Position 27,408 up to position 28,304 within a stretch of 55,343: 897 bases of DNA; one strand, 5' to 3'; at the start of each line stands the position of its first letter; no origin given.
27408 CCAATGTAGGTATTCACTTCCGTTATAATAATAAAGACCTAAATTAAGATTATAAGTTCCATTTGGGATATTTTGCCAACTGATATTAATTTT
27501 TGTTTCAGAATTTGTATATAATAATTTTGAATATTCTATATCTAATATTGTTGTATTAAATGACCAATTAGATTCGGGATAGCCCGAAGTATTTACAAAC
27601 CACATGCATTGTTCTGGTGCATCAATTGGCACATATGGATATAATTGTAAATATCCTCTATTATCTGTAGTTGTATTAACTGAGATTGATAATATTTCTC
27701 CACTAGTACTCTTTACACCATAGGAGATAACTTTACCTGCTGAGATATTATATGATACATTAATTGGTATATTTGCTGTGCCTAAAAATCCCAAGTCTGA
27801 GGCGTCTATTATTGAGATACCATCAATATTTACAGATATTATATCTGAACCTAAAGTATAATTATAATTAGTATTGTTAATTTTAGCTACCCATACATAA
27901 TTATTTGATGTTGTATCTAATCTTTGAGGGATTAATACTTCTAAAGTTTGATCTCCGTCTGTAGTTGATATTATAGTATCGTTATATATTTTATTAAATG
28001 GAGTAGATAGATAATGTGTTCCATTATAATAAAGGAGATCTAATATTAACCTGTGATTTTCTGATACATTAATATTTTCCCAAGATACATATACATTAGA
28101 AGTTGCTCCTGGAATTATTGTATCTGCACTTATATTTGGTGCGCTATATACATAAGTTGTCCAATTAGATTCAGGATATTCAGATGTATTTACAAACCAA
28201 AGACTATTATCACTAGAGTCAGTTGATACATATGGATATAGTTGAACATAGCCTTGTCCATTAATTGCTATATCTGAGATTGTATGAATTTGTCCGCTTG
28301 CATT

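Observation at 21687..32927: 3746-aa surface protein embedding two GH-A glycosidase domains within about 15 repeated module pairs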

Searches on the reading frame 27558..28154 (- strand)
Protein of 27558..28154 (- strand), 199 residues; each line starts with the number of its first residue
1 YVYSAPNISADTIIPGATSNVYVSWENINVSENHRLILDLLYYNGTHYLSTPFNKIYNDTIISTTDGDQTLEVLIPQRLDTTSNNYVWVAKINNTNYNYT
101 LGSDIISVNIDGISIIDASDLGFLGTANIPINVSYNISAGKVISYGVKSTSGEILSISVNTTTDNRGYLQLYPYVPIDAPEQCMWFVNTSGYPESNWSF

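Call 46: find_homologous_proteins(query=A2, max_evalue=0.001)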
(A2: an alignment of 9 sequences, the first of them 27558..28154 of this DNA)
Query A2 (9 sequences): 2680 candidates shared short words with the query, none scored E <= 0.001.

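Call 53: predict_structure(alignment_id=A2)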
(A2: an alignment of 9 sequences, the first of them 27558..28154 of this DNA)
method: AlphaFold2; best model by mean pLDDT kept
length: 199 residues; sequences in the alignment: 9
mean_pLDDT: 88.3   pTM: 0.80
mean pLDDT of the five models: 88.3, 88.0, 87.5, 86.8, 86.3
residues with pLDDT >= 90: 121; 70-90: 63; 50-70: 10; < 50: 5
segments of 3 or more residues with pLDDT < 50: 52-54
pLDDT, mean of each block of 10 residues (from residue 1): 75 93 89 86 78 58 86 90 90 80 91 95 94 93 96 97 92 97 95 95
secondary structure, 60 per line:
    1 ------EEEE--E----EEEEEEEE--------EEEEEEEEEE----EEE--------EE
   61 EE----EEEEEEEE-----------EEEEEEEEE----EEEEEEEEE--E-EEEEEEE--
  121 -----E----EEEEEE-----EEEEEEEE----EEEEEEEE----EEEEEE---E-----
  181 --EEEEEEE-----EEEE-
elements in order: E7-10 E18-25 E34-43 E48-50 E59-62 E67-74 E86-94 E99-107 E112-118 E131-136 E142-149 E154-161 E166-171 E183-189 E195-198

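Call 55: fold_search(model_id=the predicted structure, library=pdb)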
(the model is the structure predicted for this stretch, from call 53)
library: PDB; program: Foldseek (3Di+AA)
matches with E <= 10: 1953; with E <= 0.001: 323
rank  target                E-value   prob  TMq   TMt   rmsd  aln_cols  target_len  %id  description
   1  4kty_B                7.0e-07  1.00  0.41  0.15   9.9       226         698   10  Fibrin-stabilizing factor with a bound ligand (released 2013-12-04)
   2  8cs9_X                7.7e-07  1.00  0.37  0.14  13.6       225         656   11  Composite reconstruction of Class 1 of the erythrocyte ankyrin-1 complex (released 2022-07-20)
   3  1evu_B                9.0e-07  1.00  0.40  0.14  13.9       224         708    9  HUMAN FACTOR XIII WITH CALCIUM BOUND IN THE ION SITE (released 2000-05-10)
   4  1fie_A                9.5e-07  1.00  0.39  0.14  13.5       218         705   10  RECOMBINANT HUMAN COAGULATION FACTOR XIII (released 1997-02-12)
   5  5mhl_B                1.3e-06  1.00  0.40  0.15   9.5       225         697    9  FXIIIa in complex with the inhibitor Mi0621 (released 2017-12-20)
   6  6a8p_A                1.4e-06  1.00  0.39  0.14  12.5       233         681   10  Transglutaminase 2 mutant G224V in complex with GTP (released 2018-09-26)
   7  5mhn_B                1.4e-06  1.00  0.37  0.15  10.0       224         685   10  FXIIIa in complex with the inhibitor ZED2360 (released 2017-12-20)
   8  1f13_A                1.5e-06  1.00  0.39  0.14  13.7       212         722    9  RECOMBINANT HUMAN CELLULAR COAGULATION FACTOR XIII (released 1998-08-12)
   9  5mho_B                1.8e-06  1.00  0.40  0.15   9.4       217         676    8  FXIIIa in complex with the inhibitor ZED2369 (released 2017-12-20)
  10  7s2s_D                1.9e-06  1.00  0.30  0.29  11.3       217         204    9  nanobody bound to Interleukin-2Rbeta (released 2022-03-30)
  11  1ggu_B                2.7e-06  1.00  0.42  0.14  14.2       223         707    8  HUMAN FACTOR XIII WITH CALCIUM BOUND IN THE ION SITE (released 1999-09-16)
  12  5mhm_B                3.3e-06  1.00  0.38  0.15   9.5       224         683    9  FXIIIa in complex with the inhibitor ZED1630 (released 2017-12-20)
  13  6kzb_B                3.8e-06  1.00  0.44  0.16  13.6       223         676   12  Transglutaminase2 complexed with calcium (released 2020-12-09)
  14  5mhn_A                3.8e-06  1.00  0.35  0.14  10.6       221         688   10  FXIIIa in complex with the inhibitor ZED2360 (released 2017-12-20)
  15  8csw                  4.7e-06  1.00  0.38  0.14  12.8       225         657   12  Local refinement of protein 4.2 in Class 2 of erythrocyte ankyrin-1 complex (released 2022-07-20)
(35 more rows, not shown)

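Call 69: search_protein_families(library=pfam, alignment_id=A2, max_evalue=10)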
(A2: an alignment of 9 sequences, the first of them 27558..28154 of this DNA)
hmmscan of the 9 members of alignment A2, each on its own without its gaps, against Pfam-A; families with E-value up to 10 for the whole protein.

A. member 1, window:27558-28154:- (199 aa): 0 families

B. families by the number of members that match (of 9 scanned): 7 families
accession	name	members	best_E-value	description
PF06051.17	DUF928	1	0.065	Domain of Unknown Function (DUF928)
PF22173.2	APH-like_N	1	0.11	Acylamino-acid-releasing enzyme-like, N-terminal domain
PF21602.3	GldM_3rd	1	0.12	GldM third domain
PF23725.1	Dredd_N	1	0.16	Caspase-8, N-terminal domain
PF05279.16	Asp-B-Hydro_N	1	0.17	Aspartyl beta-hydroxylase N-terminal region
PF14524.12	Wzt_C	1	0.19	Wzt C-terminal domain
PF11456.13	DUF3019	1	0.27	Protein of unknown function (DUF3019)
